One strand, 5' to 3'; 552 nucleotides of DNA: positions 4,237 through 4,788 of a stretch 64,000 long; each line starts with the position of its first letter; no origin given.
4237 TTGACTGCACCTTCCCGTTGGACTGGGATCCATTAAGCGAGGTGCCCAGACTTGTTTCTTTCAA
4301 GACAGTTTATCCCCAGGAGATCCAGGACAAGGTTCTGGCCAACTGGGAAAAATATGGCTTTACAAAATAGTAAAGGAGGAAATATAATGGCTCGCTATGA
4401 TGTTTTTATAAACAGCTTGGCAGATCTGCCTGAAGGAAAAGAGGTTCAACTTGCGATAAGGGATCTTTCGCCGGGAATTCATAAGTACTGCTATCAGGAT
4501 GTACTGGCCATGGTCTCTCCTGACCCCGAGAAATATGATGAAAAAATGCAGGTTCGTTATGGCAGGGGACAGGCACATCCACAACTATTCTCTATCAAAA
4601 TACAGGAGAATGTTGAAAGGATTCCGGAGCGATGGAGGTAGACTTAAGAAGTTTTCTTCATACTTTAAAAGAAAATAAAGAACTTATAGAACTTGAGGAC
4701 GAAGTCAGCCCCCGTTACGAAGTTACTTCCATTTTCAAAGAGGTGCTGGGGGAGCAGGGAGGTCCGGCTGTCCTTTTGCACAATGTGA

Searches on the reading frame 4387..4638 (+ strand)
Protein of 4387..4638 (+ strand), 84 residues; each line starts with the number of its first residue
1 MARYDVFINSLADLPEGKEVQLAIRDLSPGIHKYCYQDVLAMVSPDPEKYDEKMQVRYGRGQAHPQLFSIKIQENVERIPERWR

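Call 5: search_protein_families(library=ncbifam, proteins=[window:4390-4638:+], max_evalue=0.01)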
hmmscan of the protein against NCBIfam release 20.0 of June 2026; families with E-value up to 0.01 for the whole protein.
window:4390-4638:+ (83 aa): 1 family
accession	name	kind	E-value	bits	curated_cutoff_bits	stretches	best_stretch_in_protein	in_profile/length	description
TIGR02725.1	phenyl_P_gamma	equivalog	4.4e-26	90.7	135.55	1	2-81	3-82/84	phenylphosphate carboxylase subunit gamma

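Call 6: search_protein_families(library=pfam, proteins=[window:4390-4638:+], max_evalue=0.01)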
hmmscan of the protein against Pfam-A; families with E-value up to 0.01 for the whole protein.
window:4390-4638:+ (83 aa): 1 family
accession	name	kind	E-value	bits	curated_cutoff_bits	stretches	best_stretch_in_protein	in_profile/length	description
PF09662.15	Phenyl_P_gamma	-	1e-24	86.9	25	1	2-82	2-82/83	Phenylphosphate carboxylase gamma subunit (Phenyl_P_gamma)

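Call 31: find_homologous_proteins(query=window:4387-4638:+, max_evalue=0.001)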
Query window:4387-4638:+ (84 aa): 10 proteins with E <= 0.001 among 10 candidates.
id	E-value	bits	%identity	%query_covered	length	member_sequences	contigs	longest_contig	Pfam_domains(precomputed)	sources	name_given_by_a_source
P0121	2.9e-47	176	94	100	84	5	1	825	PF09662.15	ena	-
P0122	4.2e-32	128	70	99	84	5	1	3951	PF09662.15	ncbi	-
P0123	6.4e-32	127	69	100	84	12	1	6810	PF09662.15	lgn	-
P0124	2.2e-30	122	67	99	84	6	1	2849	PF09662.15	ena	-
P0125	6.1e-30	121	67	99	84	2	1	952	PF09662.15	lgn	-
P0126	2.0e-29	119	63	99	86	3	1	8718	PF09662.15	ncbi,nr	ncbi:MAG: phenylphosphate carboxylase subunit gamma [Bacillota bacterium]|nr:phenylphosphate carboxy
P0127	2.8e-29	119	64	99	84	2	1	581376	PF09662.15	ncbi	-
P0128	2.0e-28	116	64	99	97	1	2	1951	PF09662.15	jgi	-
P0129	1.0e-27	114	60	99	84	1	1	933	PF09662.15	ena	-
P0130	2.6e-23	100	57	99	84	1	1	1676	PF09662.15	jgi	jgi:phenylphosphate carboxylase gamma subunit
